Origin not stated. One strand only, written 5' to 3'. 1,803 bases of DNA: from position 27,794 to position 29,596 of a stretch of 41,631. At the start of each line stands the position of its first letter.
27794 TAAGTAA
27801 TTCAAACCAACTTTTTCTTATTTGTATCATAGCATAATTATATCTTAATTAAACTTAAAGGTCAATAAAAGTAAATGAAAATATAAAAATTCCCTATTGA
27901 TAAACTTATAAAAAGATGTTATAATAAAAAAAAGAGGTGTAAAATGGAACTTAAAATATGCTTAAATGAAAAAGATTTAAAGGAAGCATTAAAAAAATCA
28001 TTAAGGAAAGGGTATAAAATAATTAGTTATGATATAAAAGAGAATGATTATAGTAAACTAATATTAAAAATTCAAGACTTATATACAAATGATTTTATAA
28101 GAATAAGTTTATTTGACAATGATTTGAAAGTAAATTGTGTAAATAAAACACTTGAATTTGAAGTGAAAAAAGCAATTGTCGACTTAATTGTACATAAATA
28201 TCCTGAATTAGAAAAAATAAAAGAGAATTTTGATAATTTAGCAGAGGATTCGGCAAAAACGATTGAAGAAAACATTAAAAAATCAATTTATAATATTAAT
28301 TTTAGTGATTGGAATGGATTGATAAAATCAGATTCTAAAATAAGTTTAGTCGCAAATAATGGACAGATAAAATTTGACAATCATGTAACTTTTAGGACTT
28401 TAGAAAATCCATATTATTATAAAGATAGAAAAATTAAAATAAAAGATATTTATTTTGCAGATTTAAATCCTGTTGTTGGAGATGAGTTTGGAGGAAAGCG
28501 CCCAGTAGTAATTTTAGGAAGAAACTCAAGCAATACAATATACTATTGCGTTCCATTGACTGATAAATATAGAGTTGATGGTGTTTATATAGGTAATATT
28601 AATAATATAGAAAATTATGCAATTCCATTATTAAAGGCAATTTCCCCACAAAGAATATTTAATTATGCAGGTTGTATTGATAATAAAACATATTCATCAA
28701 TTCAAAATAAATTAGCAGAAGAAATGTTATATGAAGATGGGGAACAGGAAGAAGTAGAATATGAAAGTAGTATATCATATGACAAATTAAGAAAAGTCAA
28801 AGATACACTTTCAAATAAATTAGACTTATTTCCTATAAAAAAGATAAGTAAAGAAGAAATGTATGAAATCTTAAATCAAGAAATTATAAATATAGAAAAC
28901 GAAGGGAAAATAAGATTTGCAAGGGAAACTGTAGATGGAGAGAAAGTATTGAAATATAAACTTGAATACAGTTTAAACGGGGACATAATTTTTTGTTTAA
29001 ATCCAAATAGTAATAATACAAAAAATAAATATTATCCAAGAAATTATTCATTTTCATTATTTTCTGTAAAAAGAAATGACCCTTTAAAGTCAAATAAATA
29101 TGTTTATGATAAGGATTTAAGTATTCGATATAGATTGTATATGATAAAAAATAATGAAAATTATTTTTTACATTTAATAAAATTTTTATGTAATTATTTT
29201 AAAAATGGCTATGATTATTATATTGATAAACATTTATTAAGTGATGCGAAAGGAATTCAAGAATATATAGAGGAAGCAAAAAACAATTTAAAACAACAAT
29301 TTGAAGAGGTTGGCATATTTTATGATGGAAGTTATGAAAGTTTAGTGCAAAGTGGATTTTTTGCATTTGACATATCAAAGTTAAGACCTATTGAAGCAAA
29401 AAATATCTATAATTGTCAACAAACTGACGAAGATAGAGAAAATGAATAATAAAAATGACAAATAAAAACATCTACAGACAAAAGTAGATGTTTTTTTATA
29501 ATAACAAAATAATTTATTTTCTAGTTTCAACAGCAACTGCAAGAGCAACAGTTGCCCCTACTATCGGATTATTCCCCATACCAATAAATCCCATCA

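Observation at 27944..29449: MazF/PemK endoribonuclease domain buried inside a 501-aa orphan protein with no adjacent antitoxin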

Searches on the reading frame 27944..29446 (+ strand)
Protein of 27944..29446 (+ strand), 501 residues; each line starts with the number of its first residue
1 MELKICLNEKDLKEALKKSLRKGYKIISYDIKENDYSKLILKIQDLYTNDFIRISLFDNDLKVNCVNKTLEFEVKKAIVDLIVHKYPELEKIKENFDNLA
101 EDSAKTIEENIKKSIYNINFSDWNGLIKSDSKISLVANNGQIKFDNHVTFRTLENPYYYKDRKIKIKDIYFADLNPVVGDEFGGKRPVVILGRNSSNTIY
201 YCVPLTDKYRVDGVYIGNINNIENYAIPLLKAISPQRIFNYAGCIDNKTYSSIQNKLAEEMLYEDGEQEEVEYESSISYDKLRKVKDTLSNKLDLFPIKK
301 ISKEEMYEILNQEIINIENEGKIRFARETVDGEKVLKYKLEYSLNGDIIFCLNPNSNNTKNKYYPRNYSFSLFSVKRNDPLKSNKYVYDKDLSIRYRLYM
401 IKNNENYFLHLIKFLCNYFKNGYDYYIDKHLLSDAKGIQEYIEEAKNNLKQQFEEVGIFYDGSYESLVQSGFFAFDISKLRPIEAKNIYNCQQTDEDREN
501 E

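Call 3: search_protein_families(library=pfam, proteins=[window:27944-29446:+], max_evalue=10)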
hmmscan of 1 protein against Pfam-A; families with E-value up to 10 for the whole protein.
window:27944-29446:+ (501 aa): 2 families
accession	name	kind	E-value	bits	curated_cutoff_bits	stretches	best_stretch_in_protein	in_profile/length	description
PF02452.23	PemK_toxin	-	1.1e-09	38.9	23.1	1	168-259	4-107/109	PemK-like, MazF-like toxin of type II toxin-antitoxin system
PF07199.16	DUF1411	-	0.32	11.1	22.3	1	17-113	50-146/194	Protein of unknown function (DUF1411)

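Call 4: search_protein_families(library=ncbifam, proteins=[window:27944-29446:+], max_evalue=10)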
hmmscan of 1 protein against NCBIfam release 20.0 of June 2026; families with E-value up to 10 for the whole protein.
window:27944-29446:+ (501 aa): 2 families
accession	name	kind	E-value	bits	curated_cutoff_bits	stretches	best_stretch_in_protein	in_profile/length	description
NF007386.0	PRK09907.1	equivalog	0.0043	17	120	1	167-209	10-55/111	endoribonuclease MazF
NF052489.1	TAtMazFAgrob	equivalog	0.02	14.7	150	1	165-202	7-44/118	type II toxin-antitoxin system toxin MazF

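Call 5: search_solved_structures(query=window:27944-29446:+, max_evalue=10, show_alignments=3)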
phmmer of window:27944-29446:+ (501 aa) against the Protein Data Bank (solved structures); distinct sequences matched with E-value up to 10: 13.
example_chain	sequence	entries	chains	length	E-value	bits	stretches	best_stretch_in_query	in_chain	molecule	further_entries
7bxy_A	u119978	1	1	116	8.6e-05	25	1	164-198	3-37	mRNA interferase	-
4hke_A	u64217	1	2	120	9e-05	24.9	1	164-198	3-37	Addiction module toxin component PemK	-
4mdx_A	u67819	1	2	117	9.4e-05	24.9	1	164-197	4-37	mRNA interferase EndoA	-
1ne8_A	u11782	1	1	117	9.8e-05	24.8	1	164-197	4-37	conserved hypothetical protein YDCE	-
4mzm_A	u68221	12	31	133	0.0001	24.8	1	157-199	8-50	mRNA interferase MazF | MazF mRNA interferase | Endoribonuclease MazF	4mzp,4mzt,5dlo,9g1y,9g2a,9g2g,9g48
4me7_A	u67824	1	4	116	0.0001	24.8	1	164-197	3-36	mRNA interferase EndoA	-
2mf2_A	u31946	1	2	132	0.0001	24.7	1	157-199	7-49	mRNA interferase MazF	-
4of1_A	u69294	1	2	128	0.00059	22.2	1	165-198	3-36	mRNA interferase MazF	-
1ub4_A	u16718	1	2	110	1.4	11.1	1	167-208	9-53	MazF protein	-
3nfc_A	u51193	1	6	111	1.4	11.1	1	167-208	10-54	PemK-like protein 1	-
5ck9_A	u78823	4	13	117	1.6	10.9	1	167-208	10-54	Endoribonuclease MazF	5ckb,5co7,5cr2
4qdr_A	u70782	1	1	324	2.4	10.3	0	325-352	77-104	Neuropilin-2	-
2qqj_A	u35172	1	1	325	2.4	10.3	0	322-352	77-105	Neuropilin-2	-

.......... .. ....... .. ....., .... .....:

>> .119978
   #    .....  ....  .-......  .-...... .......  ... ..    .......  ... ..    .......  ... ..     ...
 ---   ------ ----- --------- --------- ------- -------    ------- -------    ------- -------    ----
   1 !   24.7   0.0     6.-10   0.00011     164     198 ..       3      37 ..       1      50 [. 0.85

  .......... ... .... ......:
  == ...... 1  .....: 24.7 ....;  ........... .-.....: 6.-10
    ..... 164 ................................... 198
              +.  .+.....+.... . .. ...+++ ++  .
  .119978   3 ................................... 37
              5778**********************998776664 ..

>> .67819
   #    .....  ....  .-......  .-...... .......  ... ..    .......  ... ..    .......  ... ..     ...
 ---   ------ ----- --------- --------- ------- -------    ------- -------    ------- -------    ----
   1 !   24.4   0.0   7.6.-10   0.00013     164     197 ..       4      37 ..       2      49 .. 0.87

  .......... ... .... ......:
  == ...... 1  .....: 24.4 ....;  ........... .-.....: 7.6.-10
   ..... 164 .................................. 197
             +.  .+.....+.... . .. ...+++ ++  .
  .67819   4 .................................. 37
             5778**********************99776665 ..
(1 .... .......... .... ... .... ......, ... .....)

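Call 7: find_homologous_proteins(query=window:27944-29446:+, max_evalue=0.001)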
Query window:27944-29446:+ (501 aa): 3 proteins with E <= 0.001 among 8000 candidates.
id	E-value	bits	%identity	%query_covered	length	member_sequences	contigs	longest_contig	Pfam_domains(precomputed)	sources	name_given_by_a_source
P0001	0.0e+0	1100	100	100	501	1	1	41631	PF02452.24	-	-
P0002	2.6e-166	573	51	98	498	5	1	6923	PF02452.24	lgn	-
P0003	1.2e-125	438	46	99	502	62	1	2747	PF02452.24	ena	-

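Call 11: find_encoding_contigs(protein=P0002, flank=10000)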
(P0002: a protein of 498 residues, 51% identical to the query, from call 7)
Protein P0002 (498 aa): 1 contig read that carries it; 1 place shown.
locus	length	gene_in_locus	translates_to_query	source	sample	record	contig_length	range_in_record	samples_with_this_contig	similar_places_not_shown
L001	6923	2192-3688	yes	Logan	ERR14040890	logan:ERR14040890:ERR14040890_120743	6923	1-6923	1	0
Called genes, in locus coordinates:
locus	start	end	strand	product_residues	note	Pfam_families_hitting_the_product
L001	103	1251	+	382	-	-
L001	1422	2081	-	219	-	PF03167:UDG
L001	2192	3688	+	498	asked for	PF02452:PemK_toxin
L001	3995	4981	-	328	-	PF14057:GGGtGRT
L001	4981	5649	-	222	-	-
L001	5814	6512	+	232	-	-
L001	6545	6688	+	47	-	-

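Call 12: find_encoding_contigs(protein=P0003, flank=10000)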
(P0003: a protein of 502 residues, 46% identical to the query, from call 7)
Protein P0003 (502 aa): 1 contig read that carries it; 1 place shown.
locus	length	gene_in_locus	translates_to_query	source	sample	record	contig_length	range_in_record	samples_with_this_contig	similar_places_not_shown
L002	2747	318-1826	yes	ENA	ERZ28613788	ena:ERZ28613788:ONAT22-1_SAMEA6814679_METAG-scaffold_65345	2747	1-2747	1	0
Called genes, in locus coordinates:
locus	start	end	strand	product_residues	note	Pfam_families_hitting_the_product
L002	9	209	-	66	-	-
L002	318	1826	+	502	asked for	PF02452:PemK_toxin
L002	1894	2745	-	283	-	?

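Call 18: search_protein_families(library=padloc, proteins=[window:27944-29446:+], max_evalue=10)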
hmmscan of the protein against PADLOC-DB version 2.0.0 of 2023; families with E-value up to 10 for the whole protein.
window:27944-29446:+ (501 aa): 0 families

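Call 19: search_protein_families(library=phrogs, proteins=[window:27944-29446:+], max_evalue=10)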
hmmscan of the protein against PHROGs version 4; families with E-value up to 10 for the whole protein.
window:27944-29446:+ (501 aa): 2 families
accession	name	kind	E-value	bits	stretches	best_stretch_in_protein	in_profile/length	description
phrog_1936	-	moron, auxiliary metabolic gene and host takeover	1e-06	29.7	1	160-209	5-57/188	MazF-like growth inhibitor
phrog_25053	-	unknown function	0.6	10.9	1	183-204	7-26/51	-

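Call 20: search_protein_representatives(alignment_id=A1)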
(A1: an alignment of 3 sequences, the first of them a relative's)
Query: 3 sequences, 501 profile positions. Proteins with E-value up to 0.001 (for the whole library): 422; up to 1e-10: 17; up to 1e-30: 12. The best 150 are listed.
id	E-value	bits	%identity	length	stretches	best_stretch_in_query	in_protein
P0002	1.2e-276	934.8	-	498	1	1-498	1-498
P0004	1.3e-78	281.5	-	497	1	5-498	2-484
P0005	6.1e-58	213.3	-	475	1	5-486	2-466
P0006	3.5e-47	177.8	-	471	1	9-480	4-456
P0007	5.0e-43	164.1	-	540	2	5-266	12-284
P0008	1.7e-40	155.7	-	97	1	402-500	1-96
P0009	6.9e-40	153.7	-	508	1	1-483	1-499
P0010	5.7e-37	144.1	-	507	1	30-481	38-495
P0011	5.8e-36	140.8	-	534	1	44-480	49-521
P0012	3.0e-34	135.1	-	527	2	46-320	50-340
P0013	6.8e-31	124.1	-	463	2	118-267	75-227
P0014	7.1e-31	124.0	-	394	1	1-259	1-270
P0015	4.6e-30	121.3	-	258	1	1-248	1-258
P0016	2.2e-20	89.4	-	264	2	168-260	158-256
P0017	7.3e-15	71.2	-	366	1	142-265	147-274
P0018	2.4e-14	69.5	-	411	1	147-355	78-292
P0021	3.6e-10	55.7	-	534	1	121-486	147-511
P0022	7.5e-10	54.6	-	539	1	5-264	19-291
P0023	6.1e-09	51.6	-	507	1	52-471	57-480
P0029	3.0e-08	49.4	-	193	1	301-486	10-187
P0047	4.8e-07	45.4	-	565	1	78-261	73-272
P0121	1.4e-05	40.6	-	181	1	372-486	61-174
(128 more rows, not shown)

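Call 24: find_homologous_proteins(query=A2, max_evalue=1e-10)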
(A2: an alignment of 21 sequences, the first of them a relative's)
Query A2 (21 sequences) (501 aa, profile of the alignment): 3 proteins with E <= 1e-10 among 8000 candidates.
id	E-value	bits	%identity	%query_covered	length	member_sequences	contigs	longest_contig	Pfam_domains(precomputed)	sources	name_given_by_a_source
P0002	3.0e-152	527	51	98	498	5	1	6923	PF02452.24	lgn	-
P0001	7.3e-147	509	100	100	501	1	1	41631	PF02452.24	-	-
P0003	1.0e-143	498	46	99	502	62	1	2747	PF02452.24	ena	-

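Call 25: find_encoding_contigs(protein=P0004, flank=8000, max_places=3)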
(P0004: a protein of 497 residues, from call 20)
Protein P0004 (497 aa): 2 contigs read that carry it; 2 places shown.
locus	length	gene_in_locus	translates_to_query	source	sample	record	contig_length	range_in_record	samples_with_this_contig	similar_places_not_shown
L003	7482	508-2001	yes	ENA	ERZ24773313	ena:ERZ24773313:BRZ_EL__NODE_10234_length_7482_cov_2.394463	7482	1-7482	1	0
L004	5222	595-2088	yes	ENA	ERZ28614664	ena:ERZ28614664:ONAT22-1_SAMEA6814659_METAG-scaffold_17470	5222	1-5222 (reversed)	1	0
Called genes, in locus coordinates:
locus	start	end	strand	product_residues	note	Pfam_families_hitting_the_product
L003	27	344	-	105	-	-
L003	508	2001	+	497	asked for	PF02452:PemK_toxin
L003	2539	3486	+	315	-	-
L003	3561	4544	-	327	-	PF14057:GGGtGRT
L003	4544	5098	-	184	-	-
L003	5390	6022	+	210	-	-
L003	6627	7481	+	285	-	?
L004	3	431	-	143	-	?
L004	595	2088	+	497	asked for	PF02452:PemK_toxin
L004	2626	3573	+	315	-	-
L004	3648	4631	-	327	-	PF14057:GGGtGRT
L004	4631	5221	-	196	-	?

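Call 27: find_encoding_contigs(protein=P0007, flank=8000, max_places=3)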
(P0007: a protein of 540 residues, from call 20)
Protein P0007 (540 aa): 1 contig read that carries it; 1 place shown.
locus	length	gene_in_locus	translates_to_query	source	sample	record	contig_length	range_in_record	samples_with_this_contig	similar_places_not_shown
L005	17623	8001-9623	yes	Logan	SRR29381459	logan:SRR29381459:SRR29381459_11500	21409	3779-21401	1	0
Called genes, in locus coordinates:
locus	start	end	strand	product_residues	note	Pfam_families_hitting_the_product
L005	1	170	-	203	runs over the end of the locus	PF25084:LbH_EIF2B, PF25087:GMPPB_C, PF25247:LbH_GLGC (faint), PF24894:Hexapep_GlmU (weak), PF25087:GMPPB_C, PF00132:Hexapep, PF14602:Hexapep_2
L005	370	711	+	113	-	-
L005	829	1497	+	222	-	PF04402:SIMPL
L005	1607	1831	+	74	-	-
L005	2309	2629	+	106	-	PF03840:SecG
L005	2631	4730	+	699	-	PF08206:OB_RNB, PF17876:CSD2, PF00773:RNB, PF00575:S1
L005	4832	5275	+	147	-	PF01668:SmpB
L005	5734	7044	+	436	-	-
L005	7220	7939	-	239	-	PF03167:UDG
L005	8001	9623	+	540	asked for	PF02452:PemK_toxin (weak)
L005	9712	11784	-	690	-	PF12838:Fer4_7 (faint), PF13237:Fer4_10 (faint), PF14697:Fer4_21 (weak), PF02906:Fe_hyd_lg_C, PF02256:Fe_hyd_SSU, PF00210:Ferritin (weak), PF02915:Rubrerythrin, PF21349:RUBY_RBDX, +1 more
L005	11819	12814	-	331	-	PF14057:GGGtGRT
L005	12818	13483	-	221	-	-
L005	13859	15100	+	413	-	PF00579:tRNA-synt_1b, PF22421:SYY_C-terminal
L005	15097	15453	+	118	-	PF01205:Impact_N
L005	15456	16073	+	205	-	PF27462:RecX_N (faint), PF21982:RecX_HTH1, PF02631:RecX_HTH2, PF21981:RecX_HTH3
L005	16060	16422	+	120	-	PF01648:ACPS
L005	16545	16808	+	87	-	-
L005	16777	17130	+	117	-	PF02452:PemK_toxin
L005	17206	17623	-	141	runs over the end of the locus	?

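Call 28: find_encoding_contigs(protein=P0011, flank=8000, max_places=3)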
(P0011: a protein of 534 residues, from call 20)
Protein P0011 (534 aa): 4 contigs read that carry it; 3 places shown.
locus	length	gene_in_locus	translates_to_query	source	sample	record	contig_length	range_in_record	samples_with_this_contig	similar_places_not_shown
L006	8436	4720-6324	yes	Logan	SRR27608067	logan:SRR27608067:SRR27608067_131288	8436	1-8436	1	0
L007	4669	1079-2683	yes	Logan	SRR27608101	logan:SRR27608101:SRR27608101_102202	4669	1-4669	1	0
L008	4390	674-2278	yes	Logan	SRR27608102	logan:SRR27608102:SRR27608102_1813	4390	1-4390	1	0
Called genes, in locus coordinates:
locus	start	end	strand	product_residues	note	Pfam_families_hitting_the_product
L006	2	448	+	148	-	?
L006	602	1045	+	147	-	PF01668:SmpB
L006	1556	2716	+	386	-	-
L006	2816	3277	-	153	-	-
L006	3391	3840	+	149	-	PF13302:Acetyltransf_3 (weak), PF00583:Acetyltransf_1, PF13673:Acetyltransf_10, PF13508:Acetyltransf_7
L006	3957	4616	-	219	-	PF03167:UDG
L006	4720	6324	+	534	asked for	PF02452:PemK_toxin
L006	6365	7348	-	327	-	PF14057:GGGtGRT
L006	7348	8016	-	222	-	-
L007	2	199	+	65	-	?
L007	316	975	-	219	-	PF03167:UDG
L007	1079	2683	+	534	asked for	PF02452:PemK_toxin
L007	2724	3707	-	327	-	PF14057:GGGtGRT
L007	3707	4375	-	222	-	-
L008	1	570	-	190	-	?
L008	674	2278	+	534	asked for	PF02452:PemK_toxin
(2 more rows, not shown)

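Call 29: find_encoding_contigs(protein=P0021, flank=8000, max_places=3)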
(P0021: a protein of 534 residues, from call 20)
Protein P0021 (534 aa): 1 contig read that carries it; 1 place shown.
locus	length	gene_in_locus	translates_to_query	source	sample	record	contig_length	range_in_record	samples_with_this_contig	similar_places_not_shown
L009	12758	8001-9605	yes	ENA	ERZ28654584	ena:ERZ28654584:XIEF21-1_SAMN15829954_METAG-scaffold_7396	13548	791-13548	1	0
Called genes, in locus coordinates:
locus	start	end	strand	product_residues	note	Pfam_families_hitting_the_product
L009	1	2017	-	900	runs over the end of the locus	PF00690:Cation_ATPase_N, PF00122:E1-E2_ATPase, PF13246:Cation_ATPase, PF00702:Hydrolase, PF08282:Hydrolase_3 (weak), PF00689:Cation_ATPase_C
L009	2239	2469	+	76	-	-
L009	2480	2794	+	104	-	PF03840:SecG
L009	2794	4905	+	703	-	PF08206:OB_RNB, PF17876:CSD2, PF00773:RNB, PF00575:S1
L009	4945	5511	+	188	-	PF01668:SmpB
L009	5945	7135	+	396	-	-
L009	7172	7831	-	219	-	PF03167:UDG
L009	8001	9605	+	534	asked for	-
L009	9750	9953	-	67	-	PF01381:HTH_3, PF13443:HTH_26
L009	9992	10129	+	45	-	-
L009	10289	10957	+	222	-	-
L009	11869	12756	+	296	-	?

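Call 30: find_encoding_contigs(protein=P0047, flank=8000, max_places=3)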
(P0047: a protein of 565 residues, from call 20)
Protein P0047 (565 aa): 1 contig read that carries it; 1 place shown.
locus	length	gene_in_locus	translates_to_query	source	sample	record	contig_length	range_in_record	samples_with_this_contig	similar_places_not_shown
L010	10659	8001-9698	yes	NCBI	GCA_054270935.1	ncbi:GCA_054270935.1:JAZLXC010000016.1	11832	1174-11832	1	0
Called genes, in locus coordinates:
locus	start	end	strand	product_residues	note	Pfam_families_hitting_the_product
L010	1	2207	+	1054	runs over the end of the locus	PF07581:Glug (faint)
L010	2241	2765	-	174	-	PF17032:Zn_ribbon_15 (faint), PF13248:Zn_ribbon_3 (weak), PF24463:DUF7577 (weak), PF12773:DZR, PF13240:Zn_Ribbon_1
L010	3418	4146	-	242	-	PF03167:UDG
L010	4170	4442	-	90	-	-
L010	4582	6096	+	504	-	PF02511:Thy1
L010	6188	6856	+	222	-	-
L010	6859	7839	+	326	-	PF14057:GGGtGRT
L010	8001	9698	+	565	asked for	PF02452:PemK_toxin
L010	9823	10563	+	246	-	PF00571:CBS (weak)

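Call 31: find_related_loci(query=A1, collection=genome_contigs, flank=8000)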
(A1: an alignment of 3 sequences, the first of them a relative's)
Query A1 (501 aa) in genome_contigs; peptide patterns used: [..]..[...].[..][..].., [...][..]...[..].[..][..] (x = any residue, [..] = any of these).
55 stretches matched a pattern; 2 encode a relative of the query (tblastn E <= 1e-3); 2 distinct loci.
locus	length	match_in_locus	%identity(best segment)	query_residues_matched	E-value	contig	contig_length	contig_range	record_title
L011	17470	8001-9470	51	2-490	7e-172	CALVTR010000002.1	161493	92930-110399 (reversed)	MAG: uncultured Clostridia bacterium isolate BRZ_CD__bin5 genome assembly, contig: BRZ_CD__NODE_93_length_161493_cov_8.2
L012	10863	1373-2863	46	2-496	4e-133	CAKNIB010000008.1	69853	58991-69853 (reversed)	MAG TPA_asm: uncultured Clostridia bacterium isolate ERR3414586_bin.103_metaWRAP_v1.1_MAG genome assembly, contig: NODE_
